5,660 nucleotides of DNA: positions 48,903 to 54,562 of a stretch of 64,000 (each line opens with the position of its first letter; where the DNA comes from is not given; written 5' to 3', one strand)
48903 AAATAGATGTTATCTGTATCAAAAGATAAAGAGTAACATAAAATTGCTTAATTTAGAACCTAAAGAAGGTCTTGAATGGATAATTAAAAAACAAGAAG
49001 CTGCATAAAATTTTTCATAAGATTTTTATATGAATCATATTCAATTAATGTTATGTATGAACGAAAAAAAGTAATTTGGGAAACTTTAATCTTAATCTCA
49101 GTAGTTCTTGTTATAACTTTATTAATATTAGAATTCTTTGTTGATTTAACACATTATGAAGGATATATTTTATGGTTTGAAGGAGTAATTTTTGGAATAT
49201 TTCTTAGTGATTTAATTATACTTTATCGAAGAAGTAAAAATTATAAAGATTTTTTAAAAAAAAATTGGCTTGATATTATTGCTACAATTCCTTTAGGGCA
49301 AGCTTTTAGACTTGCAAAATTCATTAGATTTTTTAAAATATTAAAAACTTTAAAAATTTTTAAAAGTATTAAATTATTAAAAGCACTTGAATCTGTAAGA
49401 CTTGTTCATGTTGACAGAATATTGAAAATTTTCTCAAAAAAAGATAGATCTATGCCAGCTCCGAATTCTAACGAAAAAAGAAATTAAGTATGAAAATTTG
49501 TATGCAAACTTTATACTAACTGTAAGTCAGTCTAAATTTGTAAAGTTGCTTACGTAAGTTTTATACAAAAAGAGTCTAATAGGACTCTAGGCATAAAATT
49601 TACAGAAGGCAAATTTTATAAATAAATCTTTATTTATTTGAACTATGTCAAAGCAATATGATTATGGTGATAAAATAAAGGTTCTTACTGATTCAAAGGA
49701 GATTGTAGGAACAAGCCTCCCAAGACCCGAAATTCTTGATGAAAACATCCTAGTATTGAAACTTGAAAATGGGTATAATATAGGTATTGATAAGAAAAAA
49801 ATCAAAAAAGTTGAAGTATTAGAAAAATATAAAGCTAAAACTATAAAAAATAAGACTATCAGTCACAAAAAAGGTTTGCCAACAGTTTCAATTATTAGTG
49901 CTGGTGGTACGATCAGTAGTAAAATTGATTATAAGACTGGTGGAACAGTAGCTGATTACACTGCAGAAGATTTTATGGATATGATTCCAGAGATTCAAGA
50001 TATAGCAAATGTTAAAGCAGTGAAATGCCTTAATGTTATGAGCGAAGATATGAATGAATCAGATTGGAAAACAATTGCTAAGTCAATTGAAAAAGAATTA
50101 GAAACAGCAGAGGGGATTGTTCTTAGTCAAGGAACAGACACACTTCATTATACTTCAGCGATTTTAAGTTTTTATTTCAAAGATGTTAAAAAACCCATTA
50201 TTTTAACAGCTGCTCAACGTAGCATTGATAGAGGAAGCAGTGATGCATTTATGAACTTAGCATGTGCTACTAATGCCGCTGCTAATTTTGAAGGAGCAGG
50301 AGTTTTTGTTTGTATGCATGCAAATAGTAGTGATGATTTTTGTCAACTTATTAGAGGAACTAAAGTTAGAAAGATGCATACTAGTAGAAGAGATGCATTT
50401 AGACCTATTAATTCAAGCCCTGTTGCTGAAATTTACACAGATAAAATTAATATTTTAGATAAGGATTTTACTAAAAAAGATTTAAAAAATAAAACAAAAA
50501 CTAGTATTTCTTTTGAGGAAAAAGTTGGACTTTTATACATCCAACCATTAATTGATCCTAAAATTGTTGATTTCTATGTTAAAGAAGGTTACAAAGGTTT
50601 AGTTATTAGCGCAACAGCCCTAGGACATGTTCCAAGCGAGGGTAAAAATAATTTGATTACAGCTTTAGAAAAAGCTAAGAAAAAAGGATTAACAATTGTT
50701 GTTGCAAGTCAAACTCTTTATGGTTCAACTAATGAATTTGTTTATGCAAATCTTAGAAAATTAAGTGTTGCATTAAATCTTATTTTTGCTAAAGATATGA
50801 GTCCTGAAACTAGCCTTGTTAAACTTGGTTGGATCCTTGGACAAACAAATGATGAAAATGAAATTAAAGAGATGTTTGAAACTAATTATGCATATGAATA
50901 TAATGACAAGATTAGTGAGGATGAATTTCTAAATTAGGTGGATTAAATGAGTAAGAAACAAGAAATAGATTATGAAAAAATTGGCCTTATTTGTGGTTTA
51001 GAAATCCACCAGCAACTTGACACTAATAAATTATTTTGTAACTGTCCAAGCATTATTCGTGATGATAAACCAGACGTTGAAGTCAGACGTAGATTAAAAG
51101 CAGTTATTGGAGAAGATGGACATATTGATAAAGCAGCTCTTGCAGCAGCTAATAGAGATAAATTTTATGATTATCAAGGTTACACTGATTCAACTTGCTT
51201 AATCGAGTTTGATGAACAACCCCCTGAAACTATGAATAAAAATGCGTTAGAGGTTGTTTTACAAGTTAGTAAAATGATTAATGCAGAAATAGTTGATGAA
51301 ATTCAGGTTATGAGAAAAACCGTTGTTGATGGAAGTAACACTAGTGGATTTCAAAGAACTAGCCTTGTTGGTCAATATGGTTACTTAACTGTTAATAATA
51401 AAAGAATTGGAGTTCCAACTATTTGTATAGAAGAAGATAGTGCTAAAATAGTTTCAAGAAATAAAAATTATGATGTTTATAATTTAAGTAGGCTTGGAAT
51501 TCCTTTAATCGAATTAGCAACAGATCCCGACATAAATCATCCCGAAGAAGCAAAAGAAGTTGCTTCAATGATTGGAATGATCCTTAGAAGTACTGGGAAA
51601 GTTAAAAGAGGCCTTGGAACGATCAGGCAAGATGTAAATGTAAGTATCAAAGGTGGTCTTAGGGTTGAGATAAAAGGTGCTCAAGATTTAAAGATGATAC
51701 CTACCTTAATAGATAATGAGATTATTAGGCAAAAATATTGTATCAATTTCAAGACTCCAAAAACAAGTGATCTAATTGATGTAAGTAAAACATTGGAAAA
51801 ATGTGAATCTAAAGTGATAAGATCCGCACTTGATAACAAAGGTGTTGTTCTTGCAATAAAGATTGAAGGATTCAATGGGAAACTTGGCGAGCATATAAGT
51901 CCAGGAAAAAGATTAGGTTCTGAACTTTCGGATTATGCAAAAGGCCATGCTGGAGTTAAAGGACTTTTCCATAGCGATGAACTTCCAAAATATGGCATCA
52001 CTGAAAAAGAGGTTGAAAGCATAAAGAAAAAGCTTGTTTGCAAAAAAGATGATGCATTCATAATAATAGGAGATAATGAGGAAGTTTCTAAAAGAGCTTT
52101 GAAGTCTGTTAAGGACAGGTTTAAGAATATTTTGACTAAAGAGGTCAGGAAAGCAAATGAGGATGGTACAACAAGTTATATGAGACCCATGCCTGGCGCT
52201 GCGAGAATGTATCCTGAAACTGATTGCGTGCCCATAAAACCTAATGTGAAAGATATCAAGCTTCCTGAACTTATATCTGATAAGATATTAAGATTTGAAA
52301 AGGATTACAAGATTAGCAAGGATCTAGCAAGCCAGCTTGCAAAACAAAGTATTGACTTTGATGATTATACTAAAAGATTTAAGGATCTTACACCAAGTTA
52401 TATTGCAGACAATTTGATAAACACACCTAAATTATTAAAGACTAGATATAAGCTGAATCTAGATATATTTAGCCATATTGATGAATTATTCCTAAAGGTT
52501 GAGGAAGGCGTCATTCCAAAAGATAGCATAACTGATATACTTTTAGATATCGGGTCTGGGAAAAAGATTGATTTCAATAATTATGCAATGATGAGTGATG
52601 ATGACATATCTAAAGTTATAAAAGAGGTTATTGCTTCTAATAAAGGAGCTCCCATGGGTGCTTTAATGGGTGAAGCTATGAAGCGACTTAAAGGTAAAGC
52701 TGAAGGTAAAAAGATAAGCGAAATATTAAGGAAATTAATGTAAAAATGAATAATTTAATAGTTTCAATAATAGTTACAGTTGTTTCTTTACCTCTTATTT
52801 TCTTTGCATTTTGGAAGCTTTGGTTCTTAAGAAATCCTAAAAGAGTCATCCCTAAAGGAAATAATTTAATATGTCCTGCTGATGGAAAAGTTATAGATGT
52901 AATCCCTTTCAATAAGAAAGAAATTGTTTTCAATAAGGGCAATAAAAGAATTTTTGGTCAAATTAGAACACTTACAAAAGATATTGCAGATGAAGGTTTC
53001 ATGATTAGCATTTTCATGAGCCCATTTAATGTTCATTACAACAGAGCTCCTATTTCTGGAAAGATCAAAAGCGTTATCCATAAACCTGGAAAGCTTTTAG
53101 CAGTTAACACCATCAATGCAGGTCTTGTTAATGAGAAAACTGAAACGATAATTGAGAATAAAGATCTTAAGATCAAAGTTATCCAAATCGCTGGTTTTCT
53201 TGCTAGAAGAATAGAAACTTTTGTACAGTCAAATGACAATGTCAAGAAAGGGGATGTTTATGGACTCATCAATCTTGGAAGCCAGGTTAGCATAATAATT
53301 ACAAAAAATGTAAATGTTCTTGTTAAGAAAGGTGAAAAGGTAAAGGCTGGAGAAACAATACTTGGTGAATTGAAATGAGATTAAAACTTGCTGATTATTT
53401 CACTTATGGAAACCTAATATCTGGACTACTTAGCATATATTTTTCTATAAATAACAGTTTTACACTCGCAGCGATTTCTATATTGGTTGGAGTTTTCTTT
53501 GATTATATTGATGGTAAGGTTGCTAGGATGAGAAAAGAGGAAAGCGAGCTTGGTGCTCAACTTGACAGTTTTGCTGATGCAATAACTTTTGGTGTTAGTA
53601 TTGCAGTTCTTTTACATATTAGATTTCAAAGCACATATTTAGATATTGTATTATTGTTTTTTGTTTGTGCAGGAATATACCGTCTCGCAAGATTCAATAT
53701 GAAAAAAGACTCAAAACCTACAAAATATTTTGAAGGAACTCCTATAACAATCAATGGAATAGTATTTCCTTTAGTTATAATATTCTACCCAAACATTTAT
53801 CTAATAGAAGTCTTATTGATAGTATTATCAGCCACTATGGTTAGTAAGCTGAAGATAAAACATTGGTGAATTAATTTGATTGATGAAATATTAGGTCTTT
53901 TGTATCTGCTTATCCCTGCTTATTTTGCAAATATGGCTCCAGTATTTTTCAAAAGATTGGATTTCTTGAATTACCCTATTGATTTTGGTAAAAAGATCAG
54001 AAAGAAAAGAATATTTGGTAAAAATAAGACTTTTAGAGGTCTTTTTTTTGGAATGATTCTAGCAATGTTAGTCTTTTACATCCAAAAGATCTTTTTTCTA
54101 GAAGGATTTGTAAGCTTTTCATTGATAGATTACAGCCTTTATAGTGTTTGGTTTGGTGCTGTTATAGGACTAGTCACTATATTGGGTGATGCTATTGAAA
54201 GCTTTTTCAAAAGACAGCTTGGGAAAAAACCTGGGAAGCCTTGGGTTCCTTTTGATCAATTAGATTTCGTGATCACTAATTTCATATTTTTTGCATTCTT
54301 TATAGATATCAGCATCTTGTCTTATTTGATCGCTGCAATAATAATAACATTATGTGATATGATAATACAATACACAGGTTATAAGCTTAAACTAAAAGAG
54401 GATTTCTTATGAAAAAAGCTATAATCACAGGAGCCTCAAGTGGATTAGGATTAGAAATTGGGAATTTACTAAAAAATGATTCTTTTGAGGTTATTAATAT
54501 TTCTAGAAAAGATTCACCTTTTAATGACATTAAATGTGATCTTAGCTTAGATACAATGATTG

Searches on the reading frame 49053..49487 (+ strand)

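Call 101: search_protein_families(library=pfam, proteins=[window:49053-49487:+], max_evalue=0.001)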
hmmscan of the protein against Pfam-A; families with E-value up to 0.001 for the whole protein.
window:49053-49487:+ (144 aa): 1 family
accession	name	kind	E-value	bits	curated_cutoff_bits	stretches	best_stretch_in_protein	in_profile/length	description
PF00520.37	Ion_trans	-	1.1e-06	28.5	25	1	8-123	3-129/241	Ion transport protein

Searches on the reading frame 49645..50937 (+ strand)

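Call 33: search_protein_families(library=pfam, proteins=[window:49645-50937:+], max_evalue=0.001)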
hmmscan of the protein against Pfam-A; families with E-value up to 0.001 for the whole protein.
window:49645-50937:+ (430 aa): 3 families
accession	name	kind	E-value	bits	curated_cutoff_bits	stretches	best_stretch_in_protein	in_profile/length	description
PF00710.25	Asparaginase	-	1.1e-57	195.1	22.5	1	81-272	2-189/193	Asparaginase, N-terminal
PF17763.6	Asparaginase_C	-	2.5e-26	92.3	34.6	1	293-411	1-114/114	Glutaminase/Asparaginase C-terminal domain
PF18195.6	GatD_N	-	1.5e-15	56.7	25.7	1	7-59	3-54/54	GatD N-terminal domain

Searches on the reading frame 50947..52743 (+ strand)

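Call 33: search_protein_families(library=pfam, proteins=[window:50947-52743:+], max_evalue=0.001)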
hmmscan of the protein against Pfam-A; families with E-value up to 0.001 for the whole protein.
window:50947-52743:+ (598 aa): 4 families
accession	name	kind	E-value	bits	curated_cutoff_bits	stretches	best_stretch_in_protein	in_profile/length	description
PF02934.20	GatB_N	-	5.1e-56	190.3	23.4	1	15-432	2-271/277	GatB/GatE catalytic domain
PF02938.19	GAD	-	7.5e-14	52.2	23.4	1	291-385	1-95/95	GAD domain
PF02637.23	GatB_Yqey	-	2.4e-08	34.4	27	1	509-597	43-147/148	GatB domain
PF09424.15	YqeY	-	2.7e-05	24.7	27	1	549-597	91-142/143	Yqey-like protein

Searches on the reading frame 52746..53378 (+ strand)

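Call 33: search_protein_families(library=pfam, proteins=[window:52746-53378:+], max_evalue=0.001)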
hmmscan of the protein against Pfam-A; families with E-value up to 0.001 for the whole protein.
window:52746-53378:+ (210 aa): 2 families
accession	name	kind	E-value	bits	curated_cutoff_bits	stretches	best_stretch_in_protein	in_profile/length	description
PF02666.20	PS_Dcarbxylase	-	2.3e-46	158.4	22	1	24-206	5-197/198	Phosphatidylserine decarboxylase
PF00364.28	Biotin_lipoyl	-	9.4e-05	22.6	22.1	0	188-206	16-34/73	Biotin-requiring enzyme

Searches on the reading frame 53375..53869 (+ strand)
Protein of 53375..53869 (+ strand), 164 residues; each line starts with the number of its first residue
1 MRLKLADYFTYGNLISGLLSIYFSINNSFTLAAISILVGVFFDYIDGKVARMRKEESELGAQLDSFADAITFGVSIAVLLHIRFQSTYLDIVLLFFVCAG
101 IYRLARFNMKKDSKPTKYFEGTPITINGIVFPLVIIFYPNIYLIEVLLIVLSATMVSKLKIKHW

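Call 33: search_protein_families(library=pfam, proteins=[window:53375-53869:+], max_evalue=0.001)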
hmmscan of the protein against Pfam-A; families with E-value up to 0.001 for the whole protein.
window:53375-53869:+ (164 aa): 1 family
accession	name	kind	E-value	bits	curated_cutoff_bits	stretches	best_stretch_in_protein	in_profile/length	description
PF01066.26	CDP-OH_P_transf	-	1.1e-22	81.5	22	1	4-151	2-145/152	CDP-alcohol phosphatidyltransferase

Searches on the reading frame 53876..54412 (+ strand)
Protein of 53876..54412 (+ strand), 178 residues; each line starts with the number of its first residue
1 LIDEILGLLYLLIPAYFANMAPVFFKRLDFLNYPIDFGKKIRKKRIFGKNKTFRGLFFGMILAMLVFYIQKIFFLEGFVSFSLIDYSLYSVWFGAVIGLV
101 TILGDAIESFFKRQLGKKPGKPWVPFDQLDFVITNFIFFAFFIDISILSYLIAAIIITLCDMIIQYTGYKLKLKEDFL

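Call 33: search_protein_families(library=pfam, proteins=[window:53876-54412:+], max_evalue=0.001)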
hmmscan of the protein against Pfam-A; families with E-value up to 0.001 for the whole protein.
window:53876-54412:+ (178 aa): 2 families
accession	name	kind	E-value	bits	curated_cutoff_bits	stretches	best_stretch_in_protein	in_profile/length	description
PF01864.22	CarS-like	-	3.8e-24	86.1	22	1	1-175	1-172/175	CDP-archaeol synthase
PF01148.25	CTP_transf_1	-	0.00038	20.8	24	1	50-118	169-231/264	Cytidylyltransferase family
